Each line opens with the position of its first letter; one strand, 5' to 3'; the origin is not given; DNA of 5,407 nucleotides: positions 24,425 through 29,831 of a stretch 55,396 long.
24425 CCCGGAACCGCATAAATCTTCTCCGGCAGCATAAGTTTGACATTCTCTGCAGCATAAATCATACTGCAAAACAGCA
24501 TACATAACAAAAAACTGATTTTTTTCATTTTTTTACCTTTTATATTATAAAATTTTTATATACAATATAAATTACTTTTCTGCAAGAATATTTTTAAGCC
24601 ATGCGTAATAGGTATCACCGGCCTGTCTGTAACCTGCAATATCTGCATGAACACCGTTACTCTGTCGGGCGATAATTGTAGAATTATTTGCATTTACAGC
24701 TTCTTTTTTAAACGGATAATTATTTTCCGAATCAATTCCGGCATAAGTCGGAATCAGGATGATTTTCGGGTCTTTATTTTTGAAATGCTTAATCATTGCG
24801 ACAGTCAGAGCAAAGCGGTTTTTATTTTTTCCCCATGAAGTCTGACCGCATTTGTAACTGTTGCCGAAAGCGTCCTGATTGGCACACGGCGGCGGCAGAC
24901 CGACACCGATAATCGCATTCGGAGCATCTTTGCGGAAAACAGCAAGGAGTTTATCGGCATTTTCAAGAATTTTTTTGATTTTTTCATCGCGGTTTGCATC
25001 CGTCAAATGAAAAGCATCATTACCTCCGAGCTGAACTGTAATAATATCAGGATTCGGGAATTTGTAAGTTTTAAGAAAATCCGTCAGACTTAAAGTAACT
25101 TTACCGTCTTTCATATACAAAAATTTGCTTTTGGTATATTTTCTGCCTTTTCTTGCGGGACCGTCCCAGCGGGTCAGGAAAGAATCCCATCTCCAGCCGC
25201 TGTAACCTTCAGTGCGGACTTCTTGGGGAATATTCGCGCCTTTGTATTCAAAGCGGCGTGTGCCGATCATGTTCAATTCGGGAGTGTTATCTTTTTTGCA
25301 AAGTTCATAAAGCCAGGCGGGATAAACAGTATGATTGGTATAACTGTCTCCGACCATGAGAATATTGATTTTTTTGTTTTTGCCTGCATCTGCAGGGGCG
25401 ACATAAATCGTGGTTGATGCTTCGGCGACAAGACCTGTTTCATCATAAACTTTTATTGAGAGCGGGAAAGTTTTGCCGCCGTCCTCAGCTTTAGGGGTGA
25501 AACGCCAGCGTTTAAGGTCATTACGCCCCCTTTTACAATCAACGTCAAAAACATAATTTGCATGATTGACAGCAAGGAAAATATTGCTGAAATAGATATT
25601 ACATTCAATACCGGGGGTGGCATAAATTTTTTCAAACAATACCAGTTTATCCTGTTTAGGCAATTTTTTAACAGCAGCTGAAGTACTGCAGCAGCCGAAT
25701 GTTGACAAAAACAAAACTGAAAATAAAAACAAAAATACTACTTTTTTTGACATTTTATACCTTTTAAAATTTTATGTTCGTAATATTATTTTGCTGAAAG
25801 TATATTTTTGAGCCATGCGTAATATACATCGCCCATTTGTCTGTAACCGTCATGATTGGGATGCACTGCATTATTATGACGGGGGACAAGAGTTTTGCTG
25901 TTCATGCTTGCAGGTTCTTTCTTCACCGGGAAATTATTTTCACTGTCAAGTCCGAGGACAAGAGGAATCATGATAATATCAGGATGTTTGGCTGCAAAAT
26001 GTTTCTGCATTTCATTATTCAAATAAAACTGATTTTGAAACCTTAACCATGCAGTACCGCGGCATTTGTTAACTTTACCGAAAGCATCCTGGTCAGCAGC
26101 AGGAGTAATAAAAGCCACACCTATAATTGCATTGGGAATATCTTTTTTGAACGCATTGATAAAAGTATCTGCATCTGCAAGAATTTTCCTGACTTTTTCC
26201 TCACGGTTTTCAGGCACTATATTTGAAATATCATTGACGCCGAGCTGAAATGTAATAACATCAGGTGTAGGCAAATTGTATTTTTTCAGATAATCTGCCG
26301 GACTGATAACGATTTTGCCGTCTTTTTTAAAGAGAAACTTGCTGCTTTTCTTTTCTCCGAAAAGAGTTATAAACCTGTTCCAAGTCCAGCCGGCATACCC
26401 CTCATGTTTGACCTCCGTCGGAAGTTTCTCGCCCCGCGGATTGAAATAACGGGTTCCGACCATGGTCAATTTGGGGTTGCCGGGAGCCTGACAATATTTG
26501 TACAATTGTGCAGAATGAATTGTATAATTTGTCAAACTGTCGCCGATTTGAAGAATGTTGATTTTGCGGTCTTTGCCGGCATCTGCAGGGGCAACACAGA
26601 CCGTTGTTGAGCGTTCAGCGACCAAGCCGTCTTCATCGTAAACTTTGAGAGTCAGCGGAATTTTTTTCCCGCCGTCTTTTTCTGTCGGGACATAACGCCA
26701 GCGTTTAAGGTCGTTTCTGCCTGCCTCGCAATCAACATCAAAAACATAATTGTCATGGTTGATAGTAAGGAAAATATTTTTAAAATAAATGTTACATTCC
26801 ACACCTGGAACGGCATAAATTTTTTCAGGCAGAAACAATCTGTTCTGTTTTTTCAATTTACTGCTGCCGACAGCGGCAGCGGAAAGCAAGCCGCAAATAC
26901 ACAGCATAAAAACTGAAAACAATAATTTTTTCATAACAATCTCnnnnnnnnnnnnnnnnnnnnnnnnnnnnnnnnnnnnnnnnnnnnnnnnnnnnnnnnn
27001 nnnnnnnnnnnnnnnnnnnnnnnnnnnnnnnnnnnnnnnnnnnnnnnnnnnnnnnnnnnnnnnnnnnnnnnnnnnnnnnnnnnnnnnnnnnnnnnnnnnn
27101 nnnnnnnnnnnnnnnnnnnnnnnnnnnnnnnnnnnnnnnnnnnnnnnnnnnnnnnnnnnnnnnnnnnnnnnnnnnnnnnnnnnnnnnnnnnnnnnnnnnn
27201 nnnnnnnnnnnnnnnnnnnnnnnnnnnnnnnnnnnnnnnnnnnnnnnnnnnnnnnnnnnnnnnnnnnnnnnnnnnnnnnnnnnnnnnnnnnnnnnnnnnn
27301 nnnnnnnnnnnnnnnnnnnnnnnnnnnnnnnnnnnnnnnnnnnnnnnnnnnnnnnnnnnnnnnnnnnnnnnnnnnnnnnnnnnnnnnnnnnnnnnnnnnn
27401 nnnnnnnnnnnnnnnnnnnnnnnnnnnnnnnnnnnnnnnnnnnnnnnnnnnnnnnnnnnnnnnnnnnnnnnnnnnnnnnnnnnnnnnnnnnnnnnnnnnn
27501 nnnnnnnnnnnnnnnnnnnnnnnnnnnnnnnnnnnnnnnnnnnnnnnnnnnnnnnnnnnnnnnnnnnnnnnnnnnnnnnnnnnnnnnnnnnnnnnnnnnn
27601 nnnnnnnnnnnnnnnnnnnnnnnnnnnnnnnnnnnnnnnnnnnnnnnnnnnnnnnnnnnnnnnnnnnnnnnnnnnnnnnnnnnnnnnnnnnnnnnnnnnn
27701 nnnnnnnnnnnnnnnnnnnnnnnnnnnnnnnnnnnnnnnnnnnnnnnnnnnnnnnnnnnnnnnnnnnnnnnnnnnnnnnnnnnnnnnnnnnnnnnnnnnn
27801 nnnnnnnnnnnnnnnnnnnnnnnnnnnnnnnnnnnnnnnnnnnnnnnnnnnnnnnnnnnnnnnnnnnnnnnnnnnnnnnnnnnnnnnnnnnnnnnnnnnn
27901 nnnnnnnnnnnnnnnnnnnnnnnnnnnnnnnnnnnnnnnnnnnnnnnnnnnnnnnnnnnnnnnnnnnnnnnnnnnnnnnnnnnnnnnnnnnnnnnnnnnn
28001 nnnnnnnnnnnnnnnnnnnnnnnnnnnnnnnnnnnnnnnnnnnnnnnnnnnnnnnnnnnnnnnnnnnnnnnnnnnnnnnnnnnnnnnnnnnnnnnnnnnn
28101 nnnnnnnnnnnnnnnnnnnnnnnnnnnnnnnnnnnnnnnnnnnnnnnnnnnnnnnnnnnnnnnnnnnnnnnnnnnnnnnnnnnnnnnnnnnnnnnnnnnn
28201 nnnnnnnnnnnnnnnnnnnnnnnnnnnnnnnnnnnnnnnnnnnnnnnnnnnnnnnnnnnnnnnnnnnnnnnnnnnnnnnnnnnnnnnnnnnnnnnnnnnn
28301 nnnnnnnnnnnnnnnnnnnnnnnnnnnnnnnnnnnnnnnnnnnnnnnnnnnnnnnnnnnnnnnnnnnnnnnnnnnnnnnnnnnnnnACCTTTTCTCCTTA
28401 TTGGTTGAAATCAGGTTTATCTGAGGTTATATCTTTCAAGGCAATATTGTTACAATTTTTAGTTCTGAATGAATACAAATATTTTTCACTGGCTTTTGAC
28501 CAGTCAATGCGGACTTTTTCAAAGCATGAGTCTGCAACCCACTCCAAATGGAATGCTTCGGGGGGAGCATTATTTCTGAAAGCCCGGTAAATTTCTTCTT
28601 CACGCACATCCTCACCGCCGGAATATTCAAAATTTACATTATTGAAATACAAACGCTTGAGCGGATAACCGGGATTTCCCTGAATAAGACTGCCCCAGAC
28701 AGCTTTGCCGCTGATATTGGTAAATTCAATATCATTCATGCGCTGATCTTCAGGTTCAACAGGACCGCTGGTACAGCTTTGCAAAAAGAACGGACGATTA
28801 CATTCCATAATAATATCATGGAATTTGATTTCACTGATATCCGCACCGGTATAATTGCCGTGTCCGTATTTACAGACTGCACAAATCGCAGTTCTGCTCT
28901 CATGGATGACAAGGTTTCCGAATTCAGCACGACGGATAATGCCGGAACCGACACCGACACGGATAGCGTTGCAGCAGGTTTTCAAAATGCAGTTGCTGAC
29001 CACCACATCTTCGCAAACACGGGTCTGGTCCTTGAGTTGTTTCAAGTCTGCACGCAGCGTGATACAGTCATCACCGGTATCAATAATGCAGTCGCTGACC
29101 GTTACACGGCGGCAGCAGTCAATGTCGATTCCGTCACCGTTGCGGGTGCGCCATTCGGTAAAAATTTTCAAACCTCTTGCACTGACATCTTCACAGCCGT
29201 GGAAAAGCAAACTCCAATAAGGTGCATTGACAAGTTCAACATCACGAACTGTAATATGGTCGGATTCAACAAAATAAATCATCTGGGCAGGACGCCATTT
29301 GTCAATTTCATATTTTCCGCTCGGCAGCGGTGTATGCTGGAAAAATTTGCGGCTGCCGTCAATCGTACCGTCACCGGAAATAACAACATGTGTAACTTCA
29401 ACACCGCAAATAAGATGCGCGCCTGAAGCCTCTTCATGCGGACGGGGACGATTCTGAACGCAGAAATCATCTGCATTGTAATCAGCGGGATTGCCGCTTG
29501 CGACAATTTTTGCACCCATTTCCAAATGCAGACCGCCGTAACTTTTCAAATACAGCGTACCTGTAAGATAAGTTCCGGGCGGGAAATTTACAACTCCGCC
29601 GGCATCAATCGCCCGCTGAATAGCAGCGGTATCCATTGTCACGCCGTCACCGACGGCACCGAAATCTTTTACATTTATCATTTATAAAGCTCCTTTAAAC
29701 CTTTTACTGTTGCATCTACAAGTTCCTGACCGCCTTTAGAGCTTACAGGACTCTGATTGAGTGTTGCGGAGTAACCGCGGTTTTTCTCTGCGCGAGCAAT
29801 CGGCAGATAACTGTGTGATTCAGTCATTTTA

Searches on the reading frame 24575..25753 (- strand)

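Call 47: search_protein_families(library=pfam, proteins=[window:24575-25753:-], max_evalue=0.001)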
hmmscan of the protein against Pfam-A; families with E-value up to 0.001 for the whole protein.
window:24575-25753:- (393 aa): 2 families
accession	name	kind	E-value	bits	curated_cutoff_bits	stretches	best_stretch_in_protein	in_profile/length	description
PF13472.12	Lipase_GDSL_2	-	3.7e-07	31.2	32.9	1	134-294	2-118/178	GDSL-like Lipase/Acylhydrolase family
PF00657.28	Lipase_GDSL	-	0.00025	21.7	23.6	1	231-379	73-205/208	GDSL-like Lipase/Acylhydrolase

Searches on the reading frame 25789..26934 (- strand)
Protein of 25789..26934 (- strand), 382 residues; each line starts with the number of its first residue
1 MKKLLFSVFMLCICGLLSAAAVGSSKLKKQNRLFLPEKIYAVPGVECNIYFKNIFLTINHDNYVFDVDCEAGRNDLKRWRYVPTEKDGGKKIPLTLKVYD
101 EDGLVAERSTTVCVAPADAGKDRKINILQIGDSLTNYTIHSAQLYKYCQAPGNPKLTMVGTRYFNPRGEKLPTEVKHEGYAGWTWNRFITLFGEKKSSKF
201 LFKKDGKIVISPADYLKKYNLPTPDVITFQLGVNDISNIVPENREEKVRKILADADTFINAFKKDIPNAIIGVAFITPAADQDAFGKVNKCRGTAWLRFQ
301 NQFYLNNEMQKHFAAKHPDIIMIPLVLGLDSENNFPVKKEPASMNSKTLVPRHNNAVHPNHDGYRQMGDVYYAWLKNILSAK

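Call 47: search_protein_families(library=pfam, proteins=[window:25789-26934:-], max_evalue=0.001)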
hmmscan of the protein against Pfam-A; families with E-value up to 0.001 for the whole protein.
window:25789-26934:- (382 aa): 2 families
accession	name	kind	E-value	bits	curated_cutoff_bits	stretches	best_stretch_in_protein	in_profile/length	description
PF00657.28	Lipase_GDSL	-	0.00019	22.1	23.6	1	220-369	73-206/208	GDSL-like Lipase/Acylhydrolase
PF13472.12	Lipase_GDSL_2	-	0.00063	20.7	32.9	0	223-365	62-177/178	GDSL-like Lipase/Acylhydrolase family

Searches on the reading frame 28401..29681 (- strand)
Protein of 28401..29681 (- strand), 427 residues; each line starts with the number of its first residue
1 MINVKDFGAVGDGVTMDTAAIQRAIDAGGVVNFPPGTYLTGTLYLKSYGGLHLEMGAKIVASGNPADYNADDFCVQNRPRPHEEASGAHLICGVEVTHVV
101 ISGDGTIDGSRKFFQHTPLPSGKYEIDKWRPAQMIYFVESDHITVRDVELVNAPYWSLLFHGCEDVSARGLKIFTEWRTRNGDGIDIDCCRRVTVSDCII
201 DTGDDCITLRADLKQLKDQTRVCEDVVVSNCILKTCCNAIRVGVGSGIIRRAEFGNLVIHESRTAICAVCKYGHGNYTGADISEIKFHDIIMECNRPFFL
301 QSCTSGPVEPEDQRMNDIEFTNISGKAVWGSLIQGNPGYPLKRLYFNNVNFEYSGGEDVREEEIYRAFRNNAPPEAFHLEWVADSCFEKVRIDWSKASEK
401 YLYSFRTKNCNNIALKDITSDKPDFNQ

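Call 47: search_protein_families(library=pfam, proteins=[window:28401-29681:-], max_evalue=0.001)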
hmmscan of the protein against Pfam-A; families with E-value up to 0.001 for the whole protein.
window:28401-29681:- (427 aa): 2 families
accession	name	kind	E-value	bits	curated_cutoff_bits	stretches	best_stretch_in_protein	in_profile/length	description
PF00295.23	Glyco_hydro_28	-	2.4e-23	83.2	22.9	1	88-217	50-176/324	Glycosyl hydrolases family 28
PF12708.12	Pect-lyase_RHGA_epim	-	9.2e-15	55.5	27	1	2-40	2-46/213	Rhamnogalacturonase A/epimerase, pectate lyase-like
